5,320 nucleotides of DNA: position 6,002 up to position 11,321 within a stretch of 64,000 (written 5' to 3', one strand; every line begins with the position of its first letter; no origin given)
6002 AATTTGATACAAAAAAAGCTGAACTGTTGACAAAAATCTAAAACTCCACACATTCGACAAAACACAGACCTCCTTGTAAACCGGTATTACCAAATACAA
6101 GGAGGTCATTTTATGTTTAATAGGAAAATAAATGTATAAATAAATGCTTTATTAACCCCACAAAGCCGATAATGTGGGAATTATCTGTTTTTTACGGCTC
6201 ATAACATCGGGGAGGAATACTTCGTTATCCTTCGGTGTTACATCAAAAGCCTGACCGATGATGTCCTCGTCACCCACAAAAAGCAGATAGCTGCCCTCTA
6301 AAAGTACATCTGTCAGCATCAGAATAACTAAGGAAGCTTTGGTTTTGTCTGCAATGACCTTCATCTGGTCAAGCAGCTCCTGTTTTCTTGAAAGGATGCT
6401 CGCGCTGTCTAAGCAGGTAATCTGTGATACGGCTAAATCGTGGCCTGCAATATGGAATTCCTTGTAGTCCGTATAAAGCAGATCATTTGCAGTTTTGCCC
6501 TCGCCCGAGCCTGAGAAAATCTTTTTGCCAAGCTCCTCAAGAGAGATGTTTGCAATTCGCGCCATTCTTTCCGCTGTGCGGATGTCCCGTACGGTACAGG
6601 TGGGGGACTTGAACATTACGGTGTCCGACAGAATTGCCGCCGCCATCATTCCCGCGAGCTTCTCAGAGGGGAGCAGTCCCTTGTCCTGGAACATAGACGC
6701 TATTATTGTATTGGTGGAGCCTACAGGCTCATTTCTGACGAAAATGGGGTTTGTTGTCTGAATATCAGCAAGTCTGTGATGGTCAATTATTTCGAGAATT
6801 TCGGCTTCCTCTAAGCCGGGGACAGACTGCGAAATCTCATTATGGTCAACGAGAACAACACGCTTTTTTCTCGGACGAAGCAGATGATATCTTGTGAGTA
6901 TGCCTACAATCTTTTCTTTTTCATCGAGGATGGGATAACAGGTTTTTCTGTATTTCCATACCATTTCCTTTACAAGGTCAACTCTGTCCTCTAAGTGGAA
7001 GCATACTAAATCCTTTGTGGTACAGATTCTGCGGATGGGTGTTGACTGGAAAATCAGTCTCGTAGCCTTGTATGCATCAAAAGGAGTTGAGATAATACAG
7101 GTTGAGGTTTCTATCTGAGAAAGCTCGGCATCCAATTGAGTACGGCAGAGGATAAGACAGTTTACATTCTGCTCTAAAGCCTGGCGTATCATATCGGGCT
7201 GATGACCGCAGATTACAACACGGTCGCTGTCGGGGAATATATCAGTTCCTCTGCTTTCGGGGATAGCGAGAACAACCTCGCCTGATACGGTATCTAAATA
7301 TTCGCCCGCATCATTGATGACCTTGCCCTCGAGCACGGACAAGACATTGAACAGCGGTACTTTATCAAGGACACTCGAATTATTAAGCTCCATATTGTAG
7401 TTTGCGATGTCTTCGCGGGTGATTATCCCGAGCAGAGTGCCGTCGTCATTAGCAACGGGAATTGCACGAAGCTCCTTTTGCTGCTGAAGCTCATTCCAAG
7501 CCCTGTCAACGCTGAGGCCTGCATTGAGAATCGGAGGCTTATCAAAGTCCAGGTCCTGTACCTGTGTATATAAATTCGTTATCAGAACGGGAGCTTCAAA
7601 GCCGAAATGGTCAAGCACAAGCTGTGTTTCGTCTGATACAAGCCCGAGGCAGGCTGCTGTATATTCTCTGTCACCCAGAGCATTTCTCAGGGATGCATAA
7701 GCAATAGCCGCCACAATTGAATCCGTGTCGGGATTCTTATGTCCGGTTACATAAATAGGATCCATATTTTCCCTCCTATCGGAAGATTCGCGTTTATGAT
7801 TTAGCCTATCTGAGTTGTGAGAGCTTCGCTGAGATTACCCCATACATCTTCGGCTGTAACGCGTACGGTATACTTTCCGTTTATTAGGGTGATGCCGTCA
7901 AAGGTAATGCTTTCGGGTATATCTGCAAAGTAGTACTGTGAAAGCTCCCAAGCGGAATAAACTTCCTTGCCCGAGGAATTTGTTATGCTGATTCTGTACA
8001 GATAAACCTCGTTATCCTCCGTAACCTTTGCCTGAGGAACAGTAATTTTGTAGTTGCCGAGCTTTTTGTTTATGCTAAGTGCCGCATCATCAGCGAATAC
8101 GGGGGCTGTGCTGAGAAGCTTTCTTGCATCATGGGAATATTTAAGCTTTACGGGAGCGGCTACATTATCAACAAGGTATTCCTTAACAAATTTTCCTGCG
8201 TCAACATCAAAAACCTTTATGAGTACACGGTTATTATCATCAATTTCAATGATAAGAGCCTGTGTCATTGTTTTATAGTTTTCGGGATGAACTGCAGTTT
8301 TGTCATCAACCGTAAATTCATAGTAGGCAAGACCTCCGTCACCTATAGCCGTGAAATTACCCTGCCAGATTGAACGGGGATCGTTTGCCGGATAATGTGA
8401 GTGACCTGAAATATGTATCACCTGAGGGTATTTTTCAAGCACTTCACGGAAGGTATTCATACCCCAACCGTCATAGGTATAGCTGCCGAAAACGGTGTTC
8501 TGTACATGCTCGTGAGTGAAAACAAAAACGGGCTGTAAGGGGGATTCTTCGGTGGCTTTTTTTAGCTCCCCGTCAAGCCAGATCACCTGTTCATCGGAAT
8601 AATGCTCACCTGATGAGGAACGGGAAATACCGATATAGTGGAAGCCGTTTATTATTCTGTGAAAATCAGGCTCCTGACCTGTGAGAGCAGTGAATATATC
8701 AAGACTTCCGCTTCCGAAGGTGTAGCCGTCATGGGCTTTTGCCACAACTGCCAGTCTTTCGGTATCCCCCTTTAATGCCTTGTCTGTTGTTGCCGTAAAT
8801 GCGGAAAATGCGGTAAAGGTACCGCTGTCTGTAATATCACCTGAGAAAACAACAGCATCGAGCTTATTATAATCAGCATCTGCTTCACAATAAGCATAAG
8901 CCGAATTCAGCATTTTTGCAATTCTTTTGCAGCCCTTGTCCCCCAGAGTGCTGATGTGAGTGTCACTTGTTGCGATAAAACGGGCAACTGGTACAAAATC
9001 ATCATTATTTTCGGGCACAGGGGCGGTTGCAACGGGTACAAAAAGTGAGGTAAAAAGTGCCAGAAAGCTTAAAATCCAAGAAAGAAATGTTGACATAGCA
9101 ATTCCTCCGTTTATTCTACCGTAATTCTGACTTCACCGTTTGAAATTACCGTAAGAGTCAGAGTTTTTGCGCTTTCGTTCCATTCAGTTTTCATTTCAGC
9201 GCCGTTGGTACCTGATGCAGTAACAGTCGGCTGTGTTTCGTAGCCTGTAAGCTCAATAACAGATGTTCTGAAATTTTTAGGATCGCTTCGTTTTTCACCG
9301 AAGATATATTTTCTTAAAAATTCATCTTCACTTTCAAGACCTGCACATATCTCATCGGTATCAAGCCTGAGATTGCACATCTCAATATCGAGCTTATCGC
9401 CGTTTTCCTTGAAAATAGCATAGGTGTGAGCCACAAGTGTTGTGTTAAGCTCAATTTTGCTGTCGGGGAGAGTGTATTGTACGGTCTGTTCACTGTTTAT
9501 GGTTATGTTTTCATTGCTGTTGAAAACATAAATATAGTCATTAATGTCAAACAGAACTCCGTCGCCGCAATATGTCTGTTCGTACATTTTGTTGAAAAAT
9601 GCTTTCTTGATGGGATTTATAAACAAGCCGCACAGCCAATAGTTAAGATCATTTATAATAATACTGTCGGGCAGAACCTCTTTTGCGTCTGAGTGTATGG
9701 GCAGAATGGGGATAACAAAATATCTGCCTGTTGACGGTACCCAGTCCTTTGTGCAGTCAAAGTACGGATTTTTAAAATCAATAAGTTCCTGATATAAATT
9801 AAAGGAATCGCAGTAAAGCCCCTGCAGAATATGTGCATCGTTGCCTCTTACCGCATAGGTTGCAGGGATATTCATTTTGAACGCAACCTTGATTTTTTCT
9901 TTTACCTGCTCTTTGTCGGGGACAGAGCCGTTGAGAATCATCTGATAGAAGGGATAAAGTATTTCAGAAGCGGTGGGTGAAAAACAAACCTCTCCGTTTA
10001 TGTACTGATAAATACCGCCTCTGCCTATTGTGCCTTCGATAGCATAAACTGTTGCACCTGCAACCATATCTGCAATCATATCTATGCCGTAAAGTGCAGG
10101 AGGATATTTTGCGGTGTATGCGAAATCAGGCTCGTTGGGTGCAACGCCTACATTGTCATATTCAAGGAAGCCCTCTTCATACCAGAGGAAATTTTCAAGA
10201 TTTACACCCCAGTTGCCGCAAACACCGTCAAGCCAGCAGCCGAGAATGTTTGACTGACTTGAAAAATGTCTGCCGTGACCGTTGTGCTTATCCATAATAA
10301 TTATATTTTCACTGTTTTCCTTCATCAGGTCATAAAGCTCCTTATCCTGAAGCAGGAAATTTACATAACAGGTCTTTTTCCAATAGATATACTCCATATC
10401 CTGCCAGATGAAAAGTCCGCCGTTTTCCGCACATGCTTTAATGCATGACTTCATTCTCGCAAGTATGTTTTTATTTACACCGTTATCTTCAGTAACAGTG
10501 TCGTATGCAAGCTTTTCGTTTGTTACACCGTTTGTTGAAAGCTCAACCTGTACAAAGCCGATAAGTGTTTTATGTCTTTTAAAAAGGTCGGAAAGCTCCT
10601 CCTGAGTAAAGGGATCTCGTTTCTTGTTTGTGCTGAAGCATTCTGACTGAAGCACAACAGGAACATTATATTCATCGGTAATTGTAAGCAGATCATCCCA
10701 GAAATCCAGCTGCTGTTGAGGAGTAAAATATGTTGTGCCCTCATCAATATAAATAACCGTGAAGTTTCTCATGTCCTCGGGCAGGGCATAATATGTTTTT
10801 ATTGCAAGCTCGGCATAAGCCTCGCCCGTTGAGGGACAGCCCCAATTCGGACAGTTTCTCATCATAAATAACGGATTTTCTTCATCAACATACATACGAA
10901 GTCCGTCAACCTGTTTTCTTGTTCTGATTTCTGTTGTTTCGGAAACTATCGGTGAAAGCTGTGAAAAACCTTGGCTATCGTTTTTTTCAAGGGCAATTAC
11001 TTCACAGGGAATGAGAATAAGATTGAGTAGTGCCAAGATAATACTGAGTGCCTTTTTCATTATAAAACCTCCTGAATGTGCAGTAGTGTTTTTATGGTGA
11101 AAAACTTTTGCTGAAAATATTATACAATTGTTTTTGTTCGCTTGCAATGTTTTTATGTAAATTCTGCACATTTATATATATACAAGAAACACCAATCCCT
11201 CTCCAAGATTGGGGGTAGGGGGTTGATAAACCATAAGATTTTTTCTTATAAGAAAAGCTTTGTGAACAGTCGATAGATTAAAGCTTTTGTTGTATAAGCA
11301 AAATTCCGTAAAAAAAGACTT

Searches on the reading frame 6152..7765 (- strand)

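Call 6: search_protein_families(library=pfam, proteins=[window:6152-7765:-], max_evalue=0.001)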
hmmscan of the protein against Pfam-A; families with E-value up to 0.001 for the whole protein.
window:6152-7765:- (537 aa): 4 families
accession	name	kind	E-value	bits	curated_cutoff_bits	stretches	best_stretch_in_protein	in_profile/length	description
PF02833.19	DHHA2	-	1.9e-29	103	27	1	422-533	11-124/126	DHHA2 domain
PF01368.27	DHH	-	8.9e-21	74.9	28.1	1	4-378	2-125/125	DHH family, N-terminal domain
PF00571.33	CBS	-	3.9e-15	56.4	24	2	75-123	7-54/57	CBS domain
PF07085.17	DRTGG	-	2.7e-07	30.8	25.2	1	140-240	1-104/105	DRTGG domain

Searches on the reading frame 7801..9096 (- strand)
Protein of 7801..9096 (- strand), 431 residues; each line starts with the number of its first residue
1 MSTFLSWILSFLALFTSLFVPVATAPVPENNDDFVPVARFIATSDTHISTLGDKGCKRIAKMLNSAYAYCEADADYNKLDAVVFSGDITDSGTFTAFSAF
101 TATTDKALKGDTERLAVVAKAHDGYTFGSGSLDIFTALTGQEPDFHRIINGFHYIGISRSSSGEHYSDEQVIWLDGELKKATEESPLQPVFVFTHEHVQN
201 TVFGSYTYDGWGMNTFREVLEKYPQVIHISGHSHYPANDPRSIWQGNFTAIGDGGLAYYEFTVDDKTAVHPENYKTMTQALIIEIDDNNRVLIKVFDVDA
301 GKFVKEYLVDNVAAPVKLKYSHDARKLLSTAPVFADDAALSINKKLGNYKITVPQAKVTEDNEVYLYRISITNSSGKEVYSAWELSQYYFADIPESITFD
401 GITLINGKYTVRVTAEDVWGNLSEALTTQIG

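Call 6: search_protein_families(library=pfam, proteins=[window:7801-9096:-], max_evalue=0.001)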
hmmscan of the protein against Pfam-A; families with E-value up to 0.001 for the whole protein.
window:7801-9096:- (431 aa): 1 family
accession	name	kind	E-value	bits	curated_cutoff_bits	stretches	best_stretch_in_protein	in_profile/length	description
PF00149.33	Metallophos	-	2.1e-07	32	21.5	1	39-236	2-191/191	Calcineurin-like phosphoesterase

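Call 66: search_protein_families(library=ncbifam, proteins=[window:7801-9096:-], max_evalue=0.00001)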
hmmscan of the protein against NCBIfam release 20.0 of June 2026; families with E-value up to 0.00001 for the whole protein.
window:7801-9096:- (431 aa): 0 families

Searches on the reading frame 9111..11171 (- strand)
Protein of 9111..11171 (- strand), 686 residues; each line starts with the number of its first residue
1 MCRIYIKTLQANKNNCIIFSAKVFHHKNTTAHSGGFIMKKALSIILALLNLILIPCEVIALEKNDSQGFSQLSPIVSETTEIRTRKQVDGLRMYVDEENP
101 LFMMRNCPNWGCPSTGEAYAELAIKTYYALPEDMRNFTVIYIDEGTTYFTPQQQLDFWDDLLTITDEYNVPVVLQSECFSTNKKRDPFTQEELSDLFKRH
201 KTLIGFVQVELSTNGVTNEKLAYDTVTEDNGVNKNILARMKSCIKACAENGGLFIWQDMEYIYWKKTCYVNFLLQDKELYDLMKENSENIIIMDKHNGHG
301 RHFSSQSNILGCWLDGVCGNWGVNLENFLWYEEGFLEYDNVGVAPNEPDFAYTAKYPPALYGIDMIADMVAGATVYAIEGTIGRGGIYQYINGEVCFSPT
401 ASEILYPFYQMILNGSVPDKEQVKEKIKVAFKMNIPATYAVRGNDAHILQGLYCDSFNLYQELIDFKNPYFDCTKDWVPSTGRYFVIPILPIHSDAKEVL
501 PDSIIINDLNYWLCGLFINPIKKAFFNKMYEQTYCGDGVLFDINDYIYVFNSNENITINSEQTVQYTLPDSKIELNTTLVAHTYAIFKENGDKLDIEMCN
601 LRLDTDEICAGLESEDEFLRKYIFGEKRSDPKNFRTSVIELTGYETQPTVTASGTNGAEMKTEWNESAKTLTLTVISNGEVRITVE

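Call 6: search_protein_families(library=pfam, proteins=[window:9111-11171:-], max_evalue=0.001)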
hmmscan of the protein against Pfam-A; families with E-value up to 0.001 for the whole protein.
window:9111-11171:- (686 aa): 2 families
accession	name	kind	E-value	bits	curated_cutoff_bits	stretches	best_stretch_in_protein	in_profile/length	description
PF08307.16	Glyco_hydro_98C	-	4.2e-20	72.8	25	1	480-684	45-266/270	Glycosyl hydrolase family 98 C-terminal domain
PF08306.17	Glyco_hydro_98M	-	1.2e-15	58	23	1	91-416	7-324/326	Glycosyl hydrolase family 98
